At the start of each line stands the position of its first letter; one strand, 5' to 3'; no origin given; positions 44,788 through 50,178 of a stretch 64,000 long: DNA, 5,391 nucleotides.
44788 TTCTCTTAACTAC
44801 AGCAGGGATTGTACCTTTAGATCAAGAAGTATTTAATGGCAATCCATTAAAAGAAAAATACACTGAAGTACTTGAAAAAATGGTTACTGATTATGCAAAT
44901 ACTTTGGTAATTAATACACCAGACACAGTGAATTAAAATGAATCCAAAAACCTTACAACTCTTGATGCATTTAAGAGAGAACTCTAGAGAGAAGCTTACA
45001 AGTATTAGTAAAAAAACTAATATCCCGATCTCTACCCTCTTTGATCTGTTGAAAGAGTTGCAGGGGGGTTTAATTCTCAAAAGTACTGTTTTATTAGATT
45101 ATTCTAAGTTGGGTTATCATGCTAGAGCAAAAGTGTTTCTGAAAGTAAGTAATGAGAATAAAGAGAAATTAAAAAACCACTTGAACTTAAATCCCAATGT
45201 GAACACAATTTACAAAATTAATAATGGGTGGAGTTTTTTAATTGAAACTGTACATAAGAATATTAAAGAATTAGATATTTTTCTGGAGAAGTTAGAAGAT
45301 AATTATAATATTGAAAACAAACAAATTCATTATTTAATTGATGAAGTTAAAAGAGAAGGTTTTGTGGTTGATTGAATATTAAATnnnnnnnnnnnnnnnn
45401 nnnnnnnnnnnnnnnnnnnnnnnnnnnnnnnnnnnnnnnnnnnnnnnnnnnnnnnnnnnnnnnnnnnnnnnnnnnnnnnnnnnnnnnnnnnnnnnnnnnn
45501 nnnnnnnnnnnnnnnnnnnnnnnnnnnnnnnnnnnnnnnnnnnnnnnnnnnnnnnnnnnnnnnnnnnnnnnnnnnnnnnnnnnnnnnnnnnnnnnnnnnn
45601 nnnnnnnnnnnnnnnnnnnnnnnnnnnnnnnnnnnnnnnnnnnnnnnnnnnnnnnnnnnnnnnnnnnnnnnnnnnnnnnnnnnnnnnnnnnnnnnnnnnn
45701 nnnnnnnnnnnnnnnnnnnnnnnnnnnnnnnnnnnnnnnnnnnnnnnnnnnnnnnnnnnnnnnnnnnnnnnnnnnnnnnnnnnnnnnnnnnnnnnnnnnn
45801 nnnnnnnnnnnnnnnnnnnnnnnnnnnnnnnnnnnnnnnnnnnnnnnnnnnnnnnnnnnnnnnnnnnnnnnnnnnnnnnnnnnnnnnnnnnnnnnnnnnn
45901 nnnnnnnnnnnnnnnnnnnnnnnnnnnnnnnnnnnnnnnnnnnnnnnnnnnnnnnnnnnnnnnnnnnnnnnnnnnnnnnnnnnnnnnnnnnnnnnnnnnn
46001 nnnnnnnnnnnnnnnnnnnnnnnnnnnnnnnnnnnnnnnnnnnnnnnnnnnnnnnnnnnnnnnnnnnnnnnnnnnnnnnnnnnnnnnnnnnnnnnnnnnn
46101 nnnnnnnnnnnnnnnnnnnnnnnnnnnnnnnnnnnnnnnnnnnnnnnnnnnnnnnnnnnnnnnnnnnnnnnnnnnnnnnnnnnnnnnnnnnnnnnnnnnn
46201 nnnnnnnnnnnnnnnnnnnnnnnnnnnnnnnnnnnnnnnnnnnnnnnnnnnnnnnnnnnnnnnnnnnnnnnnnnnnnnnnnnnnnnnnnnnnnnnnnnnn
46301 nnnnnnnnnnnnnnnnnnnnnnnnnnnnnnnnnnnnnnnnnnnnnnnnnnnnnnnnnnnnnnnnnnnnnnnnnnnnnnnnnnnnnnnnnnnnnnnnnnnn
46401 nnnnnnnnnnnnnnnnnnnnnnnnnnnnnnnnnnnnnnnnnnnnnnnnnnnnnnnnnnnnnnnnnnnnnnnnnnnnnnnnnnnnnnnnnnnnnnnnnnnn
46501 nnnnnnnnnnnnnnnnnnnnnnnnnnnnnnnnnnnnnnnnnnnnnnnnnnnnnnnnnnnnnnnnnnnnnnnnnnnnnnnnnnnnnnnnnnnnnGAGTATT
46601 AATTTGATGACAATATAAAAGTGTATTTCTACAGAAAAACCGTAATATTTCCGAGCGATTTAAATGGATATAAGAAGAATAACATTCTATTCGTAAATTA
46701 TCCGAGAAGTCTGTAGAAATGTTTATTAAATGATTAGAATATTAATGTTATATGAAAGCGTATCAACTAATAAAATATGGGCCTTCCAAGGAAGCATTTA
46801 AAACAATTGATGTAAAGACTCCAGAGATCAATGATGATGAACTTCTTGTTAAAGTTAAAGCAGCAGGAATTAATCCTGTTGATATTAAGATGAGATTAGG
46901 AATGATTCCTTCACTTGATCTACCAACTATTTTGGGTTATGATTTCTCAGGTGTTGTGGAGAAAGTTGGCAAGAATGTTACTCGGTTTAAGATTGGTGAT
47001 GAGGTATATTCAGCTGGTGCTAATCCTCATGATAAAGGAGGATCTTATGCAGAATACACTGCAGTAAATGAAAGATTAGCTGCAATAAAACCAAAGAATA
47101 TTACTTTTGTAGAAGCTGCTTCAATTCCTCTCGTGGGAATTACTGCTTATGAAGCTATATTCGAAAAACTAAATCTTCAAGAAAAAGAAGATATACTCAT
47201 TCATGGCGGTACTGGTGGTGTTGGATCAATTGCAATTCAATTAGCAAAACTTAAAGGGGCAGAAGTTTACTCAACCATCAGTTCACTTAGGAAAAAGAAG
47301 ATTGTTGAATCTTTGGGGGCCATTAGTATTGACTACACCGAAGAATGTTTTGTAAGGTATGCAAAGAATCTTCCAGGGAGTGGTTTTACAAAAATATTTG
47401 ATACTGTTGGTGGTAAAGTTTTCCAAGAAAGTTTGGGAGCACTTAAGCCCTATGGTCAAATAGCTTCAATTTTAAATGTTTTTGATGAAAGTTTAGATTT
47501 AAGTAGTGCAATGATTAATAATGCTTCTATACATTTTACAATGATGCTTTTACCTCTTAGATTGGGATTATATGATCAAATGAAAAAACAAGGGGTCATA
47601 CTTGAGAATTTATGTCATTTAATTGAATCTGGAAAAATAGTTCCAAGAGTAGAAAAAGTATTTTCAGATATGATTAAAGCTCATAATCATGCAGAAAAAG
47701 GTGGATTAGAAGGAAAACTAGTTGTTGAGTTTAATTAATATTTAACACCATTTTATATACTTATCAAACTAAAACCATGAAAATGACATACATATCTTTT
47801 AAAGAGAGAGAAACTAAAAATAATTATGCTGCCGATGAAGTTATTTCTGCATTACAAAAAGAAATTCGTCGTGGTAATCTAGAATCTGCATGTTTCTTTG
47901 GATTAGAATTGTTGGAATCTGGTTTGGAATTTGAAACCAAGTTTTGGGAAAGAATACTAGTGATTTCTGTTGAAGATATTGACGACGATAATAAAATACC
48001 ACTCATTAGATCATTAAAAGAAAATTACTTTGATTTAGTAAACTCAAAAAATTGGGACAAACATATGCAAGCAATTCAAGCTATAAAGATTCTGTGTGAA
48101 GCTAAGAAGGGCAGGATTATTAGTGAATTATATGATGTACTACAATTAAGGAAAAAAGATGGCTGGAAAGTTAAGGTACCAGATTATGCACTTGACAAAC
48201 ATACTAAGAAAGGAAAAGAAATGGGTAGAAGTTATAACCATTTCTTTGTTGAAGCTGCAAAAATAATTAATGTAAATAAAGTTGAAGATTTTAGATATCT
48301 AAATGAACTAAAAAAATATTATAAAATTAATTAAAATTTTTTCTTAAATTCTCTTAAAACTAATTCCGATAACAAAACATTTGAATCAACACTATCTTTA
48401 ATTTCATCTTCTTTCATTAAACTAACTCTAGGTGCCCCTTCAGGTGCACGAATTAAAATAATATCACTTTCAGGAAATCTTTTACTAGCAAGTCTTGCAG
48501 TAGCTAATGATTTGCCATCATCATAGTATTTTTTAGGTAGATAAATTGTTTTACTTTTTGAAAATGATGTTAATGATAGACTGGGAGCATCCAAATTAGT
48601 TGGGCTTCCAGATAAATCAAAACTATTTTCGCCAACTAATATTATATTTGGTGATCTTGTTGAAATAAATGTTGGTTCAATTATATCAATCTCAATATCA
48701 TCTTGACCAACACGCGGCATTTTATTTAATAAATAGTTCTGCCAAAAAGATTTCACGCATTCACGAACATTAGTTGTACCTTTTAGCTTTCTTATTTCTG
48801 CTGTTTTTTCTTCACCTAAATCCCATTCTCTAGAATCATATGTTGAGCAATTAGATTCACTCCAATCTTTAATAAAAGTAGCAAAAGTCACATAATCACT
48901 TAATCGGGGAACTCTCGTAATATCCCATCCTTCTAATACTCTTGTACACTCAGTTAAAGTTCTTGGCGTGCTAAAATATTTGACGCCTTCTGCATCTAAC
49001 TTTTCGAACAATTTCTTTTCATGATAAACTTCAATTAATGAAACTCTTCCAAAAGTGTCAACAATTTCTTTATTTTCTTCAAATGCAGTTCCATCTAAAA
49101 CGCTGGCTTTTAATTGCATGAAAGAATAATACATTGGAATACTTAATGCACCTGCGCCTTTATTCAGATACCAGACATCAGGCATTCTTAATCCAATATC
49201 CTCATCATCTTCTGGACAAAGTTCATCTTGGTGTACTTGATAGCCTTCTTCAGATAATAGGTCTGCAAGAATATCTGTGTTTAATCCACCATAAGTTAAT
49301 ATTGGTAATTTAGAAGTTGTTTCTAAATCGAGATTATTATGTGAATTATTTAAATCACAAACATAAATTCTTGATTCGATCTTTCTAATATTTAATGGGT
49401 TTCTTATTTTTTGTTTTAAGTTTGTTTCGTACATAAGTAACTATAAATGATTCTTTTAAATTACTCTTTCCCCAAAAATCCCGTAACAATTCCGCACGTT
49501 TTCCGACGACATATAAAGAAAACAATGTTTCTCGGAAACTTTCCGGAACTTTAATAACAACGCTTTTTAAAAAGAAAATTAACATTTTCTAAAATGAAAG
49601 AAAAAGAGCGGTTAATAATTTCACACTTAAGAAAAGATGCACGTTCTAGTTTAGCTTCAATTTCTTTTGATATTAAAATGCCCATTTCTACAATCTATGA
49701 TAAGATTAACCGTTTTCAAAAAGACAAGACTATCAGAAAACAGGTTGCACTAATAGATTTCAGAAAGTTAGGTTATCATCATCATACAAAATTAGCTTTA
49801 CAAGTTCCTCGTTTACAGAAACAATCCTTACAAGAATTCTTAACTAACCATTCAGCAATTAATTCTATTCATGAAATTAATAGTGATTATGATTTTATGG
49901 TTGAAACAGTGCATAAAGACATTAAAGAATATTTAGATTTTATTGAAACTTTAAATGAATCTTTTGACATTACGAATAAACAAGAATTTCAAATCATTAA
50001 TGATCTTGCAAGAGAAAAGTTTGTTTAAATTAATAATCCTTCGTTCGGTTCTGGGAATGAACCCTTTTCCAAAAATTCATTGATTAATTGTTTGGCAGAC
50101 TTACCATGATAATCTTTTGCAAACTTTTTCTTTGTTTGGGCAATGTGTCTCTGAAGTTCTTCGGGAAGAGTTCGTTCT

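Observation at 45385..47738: Isocyanide-synthase (PvcA/Dit1) homologue in a reduced archaeal genome, divergently paired with an oxidoreductase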

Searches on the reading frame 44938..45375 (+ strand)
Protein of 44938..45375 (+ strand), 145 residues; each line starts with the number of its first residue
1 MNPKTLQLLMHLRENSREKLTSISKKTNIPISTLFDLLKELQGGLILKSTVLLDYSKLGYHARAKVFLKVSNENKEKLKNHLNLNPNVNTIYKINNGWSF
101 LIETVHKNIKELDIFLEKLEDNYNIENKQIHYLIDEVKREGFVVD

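Call 3: search_protein_families(library=pfam, proteins=[window:44938-45375:+], max_evalue=0.01)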
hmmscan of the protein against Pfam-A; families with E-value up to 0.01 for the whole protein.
window:44938-45375:+ (145 aa): 4 families
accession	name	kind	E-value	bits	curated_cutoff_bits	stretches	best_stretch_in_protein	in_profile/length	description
PF01037.27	AsnC_trans_reg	-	0.00018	21.8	25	1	68-128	3-65/73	Lrp/AsnC ligand binding domain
PF09339.16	HTH_IclR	-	0.00072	19.7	22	1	4-42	4-43/52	IclR helix-turn-helix domain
PF18235.6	OST_P2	-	0.0063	16.9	25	1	35-111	20-97/133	Oligosaccharyltransferase Peripheral 2 domain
PF13412.12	HTH_24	-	0.0091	16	21.9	0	1-41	1-41/48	Winged helix-turn-helix DNA-binding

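Call 4: search_protein_families(library=ncbifam, proteins=[window:44938-45375:+], max_evalue=0.01)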
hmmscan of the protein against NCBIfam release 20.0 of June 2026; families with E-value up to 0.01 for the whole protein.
window:44938-45375:+ (145 aa): 6 families
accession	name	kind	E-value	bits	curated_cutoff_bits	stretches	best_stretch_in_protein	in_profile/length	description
NF041396.1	TranRegLrp_Halo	equivalog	1.2e-08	35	190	1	7-137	9-140/149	HTH-type transcriptional regulator Lrp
NF053758.1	ChrTpTrnRegChrS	equivalog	1e-06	28.6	250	1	7-118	18-130/158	chromate efflux transcriptional regulator ChrS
NF008384.0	PRK11179.1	equivalog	0.00013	21.9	227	1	7-119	13-128/153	transcriptional regulator AsnC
NF040707.3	Siroheme_Dcarb_AhbB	equivalog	0.00021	21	125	1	21-141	17-143/146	siroheme decarboxylase subunit beta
NF040947.1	trans_reg_LysM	equivalog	0.0011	18.7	180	1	4-118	4-117/136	HTH-type transcriptional regulator LysM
NF045847.1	MGA1079_SerProt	subfamily_domain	0.0017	16.7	400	1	50-115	551-614/903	MGA_1079 family surface serine endopeptidase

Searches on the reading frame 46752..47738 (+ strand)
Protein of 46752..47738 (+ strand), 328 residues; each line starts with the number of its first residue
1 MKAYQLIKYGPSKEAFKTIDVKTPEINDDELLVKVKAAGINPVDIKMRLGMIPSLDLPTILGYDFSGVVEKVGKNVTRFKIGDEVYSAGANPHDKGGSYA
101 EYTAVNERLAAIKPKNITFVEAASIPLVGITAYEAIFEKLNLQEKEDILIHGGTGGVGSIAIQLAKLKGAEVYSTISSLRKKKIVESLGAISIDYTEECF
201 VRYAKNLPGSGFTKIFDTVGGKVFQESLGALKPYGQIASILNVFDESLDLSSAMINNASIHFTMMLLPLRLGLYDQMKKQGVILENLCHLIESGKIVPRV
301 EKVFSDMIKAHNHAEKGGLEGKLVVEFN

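Call 3: search_protein_families(library=pfam, proteins=[window:46752-47738:+], max_evalue=0.01)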
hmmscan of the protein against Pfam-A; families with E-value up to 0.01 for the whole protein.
window:46752-47738:+ (328 aa): 3 families
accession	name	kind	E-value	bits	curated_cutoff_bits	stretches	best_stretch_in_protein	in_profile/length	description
PF08240.17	ADH_N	-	3.2e-20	72.7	23.5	1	28-111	2-100/104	Alcohol dehydrogenase GroES-like domain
PF00107.32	ADH_zinc_N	-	7.2e-15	55.5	31.8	1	156-261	1-110/129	Zinc-binding dehydrogenase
PF13602.12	ADH_zinc_N_2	-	5e-14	53.8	27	1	193-325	7-134/134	Zinc-binding dehydrogenase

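Call 4: search_protein_families(library=ncbifam, proteins=[window:46752-47738:+], max_evalue=0.01)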
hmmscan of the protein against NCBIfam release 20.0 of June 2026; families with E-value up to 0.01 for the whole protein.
window:46752-47738:+ (328 aa): 25 families
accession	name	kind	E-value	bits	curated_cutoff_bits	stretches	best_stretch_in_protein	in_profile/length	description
TIGR02817.1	adh_fam_1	subfamily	4.3e-59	200.6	284.05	1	12-326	13-334/336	zinc-binding alcohol dehydrogenase family protein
TIGR02824.1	quinone_pig3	subfamily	1.4e-58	198.5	296.8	1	12-326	11-324/325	putative NAD(P)H quinone oxidoreductase, PIG3 family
NF008024.0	PRK10754.1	subfamily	2.5e-37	128.6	348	1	12-301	12-297/327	NADPH:quinone reductase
NF010344.0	PRK13771.1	subfamily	1.3e-33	116.4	349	2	96-326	115-332/334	putative alcohol dehydrogenase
TIGR01751.1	crot-CoA-red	equivalog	1.5e-30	106.2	378.55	2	97-193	140-238/398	crotonyl-CoA carboxylase/reductase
TIGR02823.1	oxido_YhdH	subfamily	5.5e-28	97.7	297.25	1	18-250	16-251/324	acrylyl-CoA reductase family protein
NF041172.1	AcrlCoa_red_Thmprot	equivalog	3.1e-26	92.1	500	2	96-243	115-258/334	acryloyl-CoA reductase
NF041183.1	Pks2_ls1_myc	equivalog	2e-24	84.6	2400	1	29-190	1433-1590/2086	sulfolipid-1 biosynthesis phthioceranic/hydroxyphthioceranic acid synthase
NF051456.1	acrylyl_AcuI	equivalog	3.2e-17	62.3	440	1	16-240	15-241/325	acrylyl-CoA reductase (NADPH)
NF006940.0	PRK09422.1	equivalog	3e-16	59.3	344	2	97-327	115-335/338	alcohol dehydrogenase AdhP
TIGR03989.1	Rxyl_3153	subfamily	3.1e-16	59.6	440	2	14-86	12-84/370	NDMA-dependent alcohol dehydrogenase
NF003808.0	PRK05396.1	equivalog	1.3e-15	57.2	380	2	13-87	10-87/341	L-threonine 3-dehydrogenase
NF041097.1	keto_inos_dh_IolM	equivalog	3.3e-15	55.6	450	1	16-86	40-118/389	scyllo-inosose 3-dehydrogenase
TIGR00692.1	tdh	equivalog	5.4e-14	52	458.35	1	15-87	10-85/340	L-threonine 3-dehydrogenase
TIGR02822.1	adh_fam_2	subfamily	1.2e-13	50.9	283.5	2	93-195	115-215/329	zinc-binding alcohol dehydrogenase family protein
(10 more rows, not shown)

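Call 76: search_solved_structures(query=window:46752-47738:+, max_evalue=1e-20)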
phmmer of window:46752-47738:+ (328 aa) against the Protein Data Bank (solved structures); distinct sequences matched with E-value up to 1e-20: 26.
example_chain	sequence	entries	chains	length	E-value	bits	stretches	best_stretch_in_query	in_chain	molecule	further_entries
4ida_A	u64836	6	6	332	4.8e-47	164.2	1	2-241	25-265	Ripening-induced protein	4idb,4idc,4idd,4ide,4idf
3gaz_A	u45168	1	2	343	1.5e-44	156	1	24-302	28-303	Alcohol dehydrogenase superfamily protein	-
3fbg_A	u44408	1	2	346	4.7e-44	154.4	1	15-328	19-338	putative arginate lyase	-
3tqh_A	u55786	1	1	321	1.4e-39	139.7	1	1-244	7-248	Quinone oxidoreductase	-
4dup_A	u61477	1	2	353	2.7e-38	135.5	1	24-324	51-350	quinone oxidoreductase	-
4dvj_A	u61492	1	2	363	9.7e-38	133.7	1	9-326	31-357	Putative zinc-dependent alcohol dehydrogenase protein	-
2eih_A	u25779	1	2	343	1.4e-33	120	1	95-238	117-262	Alcohol dehydrogenase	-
9kuj_A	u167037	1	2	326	4.4e-30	108.5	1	14-296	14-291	Quinone oxidoreductase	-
3jyl_A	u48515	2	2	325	2e-29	106.3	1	14-296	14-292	Quinone oxidoreductase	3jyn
2vn8_A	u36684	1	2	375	3.7e-29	105.5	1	3-325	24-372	RETICULON-4-INTERACTING PROTEIN 1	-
1qor_A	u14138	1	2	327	1.3e-28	103.6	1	14-267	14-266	QUINONE OXIDOREDUCTASE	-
4rvs_A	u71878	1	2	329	1.8e-28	103.3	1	15-238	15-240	Probable quinone reductase Qor (NADPH:quinone reductase) (Zeta-crystallin homolog protein)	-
4rvu_A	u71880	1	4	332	1.9e-28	103.1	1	15-238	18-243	Probable quinone reductase Qor (NADPH:quinone reductase) (Zeta-crystallin homolog protein)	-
2oby_A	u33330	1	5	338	3.5e-27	99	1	18-326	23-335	Putative quinone oxidoreductase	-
2j8z_A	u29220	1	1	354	4.1e-27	98.8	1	18-326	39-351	QUINONE OXIDOREDUCTASE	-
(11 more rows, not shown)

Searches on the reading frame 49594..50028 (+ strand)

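Call 3: search_protein_families(library=pfam, proteins=[window:49594-50028:+], max_evalue=0.01)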
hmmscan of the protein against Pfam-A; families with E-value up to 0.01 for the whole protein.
window:49594-50028:+ (144 aa): 2 families
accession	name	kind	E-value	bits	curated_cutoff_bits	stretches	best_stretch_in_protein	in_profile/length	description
PF01037.27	AsnC_trans_reg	-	0.0002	21.7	25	1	77-121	12-57/73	Lrp/AsnC ligand binding domain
PF13412.12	HTH_24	-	0.0055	16.7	21.9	0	2-47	2-47/48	Winged helix-turn-helix DNA-binding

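Call 4: search_protein_families(library=ncbifam, proteins=[window:49594-50028:+], max_evalue=0.01)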
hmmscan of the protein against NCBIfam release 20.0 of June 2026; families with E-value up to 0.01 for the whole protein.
window:49594-50028:+ (144 aa): 9 families
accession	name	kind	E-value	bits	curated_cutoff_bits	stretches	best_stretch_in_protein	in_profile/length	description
NF041396.1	TranRegLrp_Halo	equivalog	1.9e-12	47.3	190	1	8-136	10-138/149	HTH-type transcriptional regulator Lrp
NF040947.1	trans_reg_LysM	equivalog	1.1e-06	28.5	180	1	3-120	3-118/136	HTH-type transcriptional regulator LysM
NF053758.1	ChrTpTrnRegChrS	equivalog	1.6e-05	24.7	250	1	3-118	14-129/158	chromate efflux transcriptional regulator ChrS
NF040708.3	Siroheme_Dcarb_AhbA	equivalog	5e-05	23.1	140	1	23-126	22-124/144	siroheme decarboxylase subunit alpha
NF040820.1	trans_reg_LrpA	equivalog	8.6e-05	22.5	250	1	2-118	3-119/141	HTH-type transcriptional regulator LrpA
NF008370.0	PRK11169.1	equivalog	0.00016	21.4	233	1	5-117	16-131/164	leucine-responsive transcriptional regulator Lrp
NF040707.3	Siroheme_Dcarb_AhbB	equivalog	0.00025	20.8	125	1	21-92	17-88/146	siroheme decarboxylase subunit beta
NF041395.1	TranRegLrpA1_Halo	equivalog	0.00035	20.6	250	1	5-119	7-121/142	HTH-type transcriptional regulator LrpA1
NF008384.0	PRK11179.1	equivalog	0.00056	19.7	227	1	5-67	11-73/153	transcriptional regulator AsnC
